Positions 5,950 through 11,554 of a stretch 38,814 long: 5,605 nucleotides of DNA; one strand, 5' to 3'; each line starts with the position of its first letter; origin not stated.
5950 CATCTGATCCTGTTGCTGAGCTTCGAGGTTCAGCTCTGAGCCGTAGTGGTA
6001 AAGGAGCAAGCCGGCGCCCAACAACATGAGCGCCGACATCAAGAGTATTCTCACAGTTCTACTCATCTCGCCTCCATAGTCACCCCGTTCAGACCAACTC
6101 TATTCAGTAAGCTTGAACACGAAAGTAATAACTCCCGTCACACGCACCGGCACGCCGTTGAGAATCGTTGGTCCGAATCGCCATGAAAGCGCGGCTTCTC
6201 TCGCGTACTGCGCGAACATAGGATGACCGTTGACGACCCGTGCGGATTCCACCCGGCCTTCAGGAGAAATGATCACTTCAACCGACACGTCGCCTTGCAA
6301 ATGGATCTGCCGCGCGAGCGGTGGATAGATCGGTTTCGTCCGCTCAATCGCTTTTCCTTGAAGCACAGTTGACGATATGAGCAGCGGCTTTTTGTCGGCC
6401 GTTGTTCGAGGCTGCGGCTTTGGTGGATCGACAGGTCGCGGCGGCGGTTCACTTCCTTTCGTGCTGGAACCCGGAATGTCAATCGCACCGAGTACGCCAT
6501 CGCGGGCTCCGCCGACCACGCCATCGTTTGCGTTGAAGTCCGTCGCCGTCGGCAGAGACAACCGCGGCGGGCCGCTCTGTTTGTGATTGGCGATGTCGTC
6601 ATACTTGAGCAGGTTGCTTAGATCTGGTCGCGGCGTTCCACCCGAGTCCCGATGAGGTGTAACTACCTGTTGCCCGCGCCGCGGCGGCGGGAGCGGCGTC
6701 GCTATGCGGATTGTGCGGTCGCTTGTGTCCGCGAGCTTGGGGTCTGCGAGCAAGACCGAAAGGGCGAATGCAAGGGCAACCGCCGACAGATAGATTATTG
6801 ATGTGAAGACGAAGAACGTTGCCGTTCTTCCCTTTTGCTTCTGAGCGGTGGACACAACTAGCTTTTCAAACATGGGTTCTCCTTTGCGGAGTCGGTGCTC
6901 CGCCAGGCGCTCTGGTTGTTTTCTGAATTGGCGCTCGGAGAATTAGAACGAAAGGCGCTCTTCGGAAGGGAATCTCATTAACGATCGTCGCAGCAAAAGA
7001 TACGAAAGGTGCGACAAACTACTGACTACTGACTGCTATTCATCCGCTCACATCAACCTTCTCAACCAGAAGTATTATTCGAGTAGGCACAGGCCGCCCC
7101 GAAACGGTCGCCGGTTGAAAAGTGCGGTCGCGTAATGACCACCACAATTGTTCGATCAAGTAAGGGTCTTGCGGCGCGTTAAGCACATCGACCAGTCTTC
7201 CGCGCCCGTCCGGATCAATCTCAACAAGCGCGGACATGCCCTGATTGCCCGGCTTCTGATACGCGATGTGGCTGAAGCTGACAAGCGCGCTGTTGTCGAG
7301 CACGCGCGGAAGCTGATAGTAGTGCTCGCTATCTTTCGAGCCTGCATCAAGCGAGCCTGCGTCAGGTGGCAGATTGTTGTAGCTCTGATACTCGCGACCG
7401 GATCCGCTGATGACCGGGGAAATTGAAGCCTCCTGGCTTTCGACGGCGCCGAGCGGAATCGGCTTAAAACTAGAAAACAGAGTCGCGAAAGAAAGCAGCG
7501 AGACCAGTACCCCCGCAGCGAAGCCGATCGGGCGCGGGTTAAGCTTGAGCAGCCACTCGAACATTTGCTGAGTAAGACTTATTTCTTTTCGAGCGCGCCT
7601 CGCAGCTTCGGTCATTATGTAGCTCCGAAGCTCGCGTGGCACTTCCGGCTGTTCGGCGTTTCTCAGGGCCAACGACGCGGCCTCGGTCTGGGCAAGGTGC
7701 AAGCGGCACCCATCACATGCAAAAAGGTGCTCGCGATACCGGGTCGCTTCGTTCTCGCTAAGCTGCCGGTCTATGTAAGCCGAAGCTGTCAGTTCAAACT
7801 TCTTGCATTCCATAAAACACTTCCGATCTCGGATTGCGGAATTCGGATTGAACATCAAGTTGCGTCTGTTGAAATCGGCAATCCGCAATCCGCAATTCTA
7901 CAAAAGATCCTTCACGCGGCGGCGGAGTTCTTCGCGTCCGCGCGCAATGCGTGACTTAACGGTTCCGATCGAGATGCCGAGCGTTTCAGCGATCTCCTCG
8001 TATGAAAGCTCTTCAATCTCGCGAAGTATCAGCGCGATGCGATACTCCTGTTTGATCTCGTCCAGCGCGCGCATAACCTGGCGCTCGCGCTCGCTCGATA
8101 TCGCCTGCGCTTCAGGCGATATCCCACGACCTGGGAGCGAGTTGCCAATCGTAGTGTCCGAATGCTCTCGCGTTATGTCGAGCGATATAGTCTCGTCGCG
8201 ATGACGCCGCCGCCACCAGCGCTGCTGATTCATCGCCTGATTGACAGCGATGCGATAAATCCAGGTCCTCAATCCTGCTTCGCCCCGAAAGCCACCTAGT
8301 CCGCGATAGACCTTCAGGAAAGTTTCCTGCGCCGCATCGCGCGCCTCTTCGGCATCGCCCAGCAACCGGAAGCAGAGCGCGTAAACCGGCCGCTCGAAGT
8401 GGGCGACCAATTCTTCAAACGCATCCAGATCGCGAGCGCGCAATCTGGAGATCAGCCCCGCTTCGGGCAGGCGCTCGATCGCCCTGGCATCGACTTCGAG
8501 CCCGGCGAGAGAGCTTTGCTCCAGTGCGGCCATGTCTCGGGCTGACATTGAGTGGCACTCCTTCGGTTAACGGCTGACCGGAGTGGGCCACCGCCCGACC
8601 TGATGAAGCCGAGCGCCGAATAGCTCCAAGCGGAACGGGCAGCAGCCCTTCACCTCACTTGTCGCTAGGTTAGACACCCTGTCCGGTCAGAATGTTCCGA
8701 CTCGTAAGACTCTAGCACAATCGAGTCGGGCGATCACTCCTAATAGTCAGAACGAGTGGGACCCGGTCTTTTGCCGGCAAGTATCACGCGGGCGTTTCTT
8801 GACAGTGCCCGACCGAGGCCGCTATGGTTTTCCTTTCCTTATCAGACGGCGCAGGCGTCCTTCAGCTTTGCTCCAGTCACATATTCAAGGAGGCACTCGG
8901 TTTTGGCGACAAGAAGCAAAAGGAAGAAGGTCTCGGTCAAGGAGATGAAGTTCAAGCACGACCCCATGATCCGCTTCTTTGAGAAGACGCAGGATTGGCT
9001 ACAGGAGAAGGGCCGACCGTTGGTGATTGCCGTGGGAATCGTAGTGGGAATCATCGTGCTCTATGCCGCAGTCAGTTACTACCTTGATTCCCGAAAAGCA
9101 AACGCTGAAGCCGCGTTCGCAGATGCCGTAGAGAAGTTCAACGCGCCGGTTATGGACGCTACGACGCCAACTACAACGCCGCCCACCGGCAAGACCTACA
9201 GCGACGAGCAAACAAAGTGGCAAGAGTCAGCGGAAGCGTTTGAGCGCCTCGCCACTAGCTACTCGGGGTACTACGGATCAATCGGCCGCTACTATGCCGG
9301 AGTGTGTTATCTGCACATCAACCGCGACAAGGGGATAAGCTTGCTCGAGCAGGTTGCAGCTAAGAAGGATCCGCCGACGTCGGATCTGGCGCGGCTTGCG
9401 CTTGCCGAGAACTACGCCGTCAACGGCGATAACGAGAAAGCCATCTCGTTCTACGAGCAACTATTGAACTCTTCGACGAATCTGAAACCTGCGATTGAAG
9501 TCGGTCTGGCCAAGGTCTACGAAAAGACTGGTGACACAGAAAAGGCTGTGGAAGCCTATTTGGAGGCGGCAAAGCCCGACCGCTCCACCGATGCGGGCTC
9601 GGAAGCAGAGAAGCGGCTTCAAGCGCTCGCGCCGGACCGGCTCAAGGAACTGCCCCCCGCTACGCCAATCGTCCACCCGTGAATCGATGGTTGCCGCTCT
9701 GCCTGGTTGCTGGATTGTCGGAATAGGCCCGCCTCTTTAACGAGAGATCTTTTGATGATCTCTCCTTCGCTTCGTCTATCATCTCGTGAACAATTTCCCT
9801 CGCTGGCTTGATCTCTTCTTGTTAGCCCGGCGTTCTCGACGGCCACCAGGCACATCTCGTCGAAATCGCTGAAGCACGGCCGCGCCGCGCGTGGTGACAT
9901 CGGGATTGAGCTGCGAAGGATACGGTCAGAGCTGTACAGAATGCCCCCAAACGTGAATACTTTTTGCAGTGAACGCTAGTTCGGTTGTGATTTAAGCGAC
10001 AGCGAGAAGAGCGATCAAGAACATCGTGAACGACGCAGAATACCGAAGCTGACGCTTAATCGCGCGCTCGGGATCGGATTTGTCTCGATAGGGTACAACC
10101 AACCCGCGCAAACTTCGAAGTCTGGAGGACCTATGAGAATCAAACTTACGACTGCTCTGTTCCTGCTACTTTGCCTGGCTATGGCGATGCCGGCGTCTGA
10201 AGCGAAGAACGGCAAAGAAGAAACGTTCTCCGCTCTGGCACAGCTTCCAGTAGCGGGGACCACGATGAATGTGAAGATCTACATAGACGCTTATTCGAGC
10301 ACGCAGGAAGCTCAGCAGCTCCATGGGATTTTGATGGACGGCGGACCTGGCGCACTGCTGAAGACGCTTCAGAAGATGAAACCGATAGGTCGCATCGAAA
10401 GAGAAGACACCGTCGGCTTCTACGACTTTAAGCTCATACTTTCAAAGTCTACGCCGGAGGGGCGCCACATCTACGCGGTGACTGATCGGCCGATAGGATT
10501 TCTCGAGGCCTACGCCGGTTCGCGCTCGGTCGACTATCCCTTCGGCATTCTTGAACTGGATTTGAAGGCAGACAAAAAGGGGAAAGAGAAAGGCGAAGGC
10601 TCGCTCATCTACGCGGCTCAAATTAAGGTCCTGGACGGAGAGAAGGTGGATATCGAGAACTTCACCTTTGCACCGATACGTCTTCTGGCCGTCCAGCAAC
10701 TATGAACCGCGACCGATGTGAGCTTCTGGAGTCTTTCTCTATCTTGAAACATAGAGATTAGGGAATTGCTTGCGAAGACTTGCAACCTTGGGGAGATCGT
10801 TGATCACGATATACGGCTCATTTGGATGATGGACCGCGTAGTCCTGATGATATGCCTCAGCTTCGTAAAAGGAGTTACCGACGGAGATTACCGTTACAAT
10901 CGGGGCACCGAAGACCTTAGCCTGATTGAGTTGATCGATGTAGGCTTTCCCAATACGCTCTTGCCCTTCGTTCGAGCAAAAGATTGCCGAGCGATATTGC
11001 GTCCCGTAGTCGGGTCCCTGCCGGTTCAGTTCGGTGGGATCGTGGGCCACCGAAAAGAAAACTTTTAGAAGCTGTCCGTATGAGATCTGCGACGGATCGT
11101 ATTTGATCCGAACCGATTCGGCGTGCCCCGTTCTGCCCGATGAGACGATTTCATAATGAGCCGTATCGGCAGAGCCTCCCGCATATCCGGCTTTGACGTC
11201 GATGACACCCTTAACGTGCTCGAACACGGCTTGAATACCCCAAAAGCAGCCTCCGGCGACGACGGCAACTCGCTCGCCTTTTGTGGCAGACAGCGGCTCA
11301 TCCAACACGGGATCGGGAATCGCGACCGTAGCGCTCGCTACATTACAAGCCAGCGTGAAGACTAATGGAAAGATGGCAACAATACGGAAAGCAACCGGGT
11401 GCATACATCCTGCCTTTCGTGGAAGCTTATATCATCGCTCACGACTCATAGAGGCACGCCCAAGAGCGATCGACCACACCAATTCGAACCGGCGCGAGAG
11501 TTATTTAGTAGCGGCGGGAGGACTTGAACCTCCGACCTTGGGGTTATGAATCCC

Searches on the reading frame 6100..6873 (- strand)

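Call 46: search_protein_families(library=pfam, proteins=[window:6100-6873:-], max_evalue=0.001)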
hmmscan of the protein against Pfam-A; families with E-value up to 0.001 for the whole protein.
window:6100-6873:- (257 aa): 1 family
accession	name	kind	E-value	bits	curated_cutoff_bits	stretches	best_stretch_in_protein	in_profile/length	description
PF03544.19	TonB_C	-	4.7e-18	65.9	24.6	1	180-255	2-79/79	Gram-negative bacterial TonB protein C-terminal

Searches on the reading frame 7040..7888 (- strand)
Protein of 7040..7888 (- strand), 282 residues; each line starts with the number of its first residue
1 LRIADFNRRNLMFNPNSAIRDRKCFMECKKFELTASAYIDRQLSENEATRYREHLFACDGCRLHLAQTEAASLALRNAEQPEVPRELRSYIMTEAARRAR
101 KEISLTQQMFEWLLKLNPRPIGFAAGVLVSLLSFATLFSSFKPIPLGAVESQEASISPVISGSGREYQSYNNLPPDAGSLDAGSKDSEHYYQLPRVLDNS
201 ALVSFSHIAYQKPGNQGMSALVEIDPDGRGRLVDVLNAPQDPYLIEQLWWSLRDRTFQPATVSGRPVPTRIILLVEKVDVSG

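Call 46: search_protein_families(library=pfam, proteins=[window:7040-7888:-], max_evalue=0.001)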
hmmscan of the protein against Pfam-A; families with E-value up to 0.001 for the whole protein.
window:7040-7888:- (282 aa): 1 family
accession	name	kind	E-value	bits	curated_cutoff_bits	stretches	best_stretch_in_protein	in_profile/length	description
PF13490.11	zf-HC2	-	6.1e-08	33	22.2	1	28-62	1-35/35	Putative zinc-finger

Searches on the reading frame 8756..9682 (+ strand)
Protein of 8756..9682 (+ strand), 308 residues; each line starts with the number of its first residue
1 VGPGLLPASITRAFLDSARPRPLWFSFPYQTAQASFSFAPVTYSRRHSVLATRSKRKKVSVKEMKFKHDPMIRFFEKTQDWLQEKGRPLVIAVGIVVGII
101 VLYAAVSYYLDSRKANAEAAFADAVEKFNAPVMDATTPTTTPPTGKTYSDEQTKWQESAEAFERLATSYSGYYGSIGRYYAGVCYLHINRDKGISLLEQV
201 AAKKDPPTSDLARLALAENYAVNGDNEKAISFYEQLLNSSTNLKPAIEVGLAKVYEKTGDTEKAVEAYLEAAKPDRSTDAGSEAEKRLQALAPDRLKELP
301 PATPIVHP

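Call 26: search_protein_families(library=pfam, proteins=[window:8756-9682:+], max_evalue=0.01)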
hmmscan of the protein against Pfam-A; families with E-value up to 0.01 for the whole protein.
window:8756-9682:+ (308 aa): 12 families
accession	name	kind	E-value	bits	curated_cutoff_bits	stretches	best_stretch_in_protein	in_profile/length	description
PF13174.12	TPR_6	-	5.8e-11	42.7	26.3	0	212-238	2-28/33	Tetratricopeptide repeat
PF13176.12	TPR_7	-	3e-09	36.7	27.9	1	250-277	4-33/36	Tetratricopeptide repeat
PF13432.12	TPR_16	-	7.2e-08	33.2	32.7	1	214-274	1-60/65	Tetratricopeptide repeat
PF09976.15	TPR_21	-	6.3e-07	29.8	25.5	1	80-278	2-179/193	Tetratricopeptide repeat-like domain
PF14559.12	TPR_19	-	6.6e-07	30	25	1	223-276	4-56/68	Tetratricopeptide repeat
PF13181.12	TPR_8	-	4.4e-06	26.9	25.7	1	251-273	7-29/34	Tetratricopeptide repeat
PF10602.15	RPN7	-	3.2e-05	24.1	29.6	0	212-252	38-78/174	26S proteasome subunit RPN7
PF07719.23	TPR_2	-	5.9e-05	23.3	27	0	251-273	7-29/34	Tetratricopeptide repeat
PF13428.12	TPR_14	-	8.4e-05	23.3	23.5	0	250-273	6-29/44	Tetratricopeptide repeat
PF13424.12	TPR_12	-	0.00016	22.2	30.1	1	212-271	3-71/77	Tetratricopeptide repeat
PF20308.4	TPR-S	-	0.0052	17.8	27.6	0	227-274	3-47/102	Tetratricopeptide Repeats-Sensor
PF14561.12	TPR_20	-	0.0074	17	25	0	205-231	17-43/90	Tetratricopeptide repeat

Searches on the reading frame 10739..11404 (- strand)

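Call 47: search_protein_families(library=pfam, proteins=[window:10739-11404:-], max_evalue=0.01)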
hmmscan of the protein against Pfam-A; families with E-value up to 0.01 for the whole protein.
window:10739-11404:- (221 aa): 1 family
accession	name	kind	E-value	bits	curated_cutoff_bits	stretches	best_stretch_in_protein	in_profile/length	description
PF01625.27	PMSR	-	1e-56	191.9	23.7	1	47-198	2-151/153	Peptide methionine sulfoxide reductase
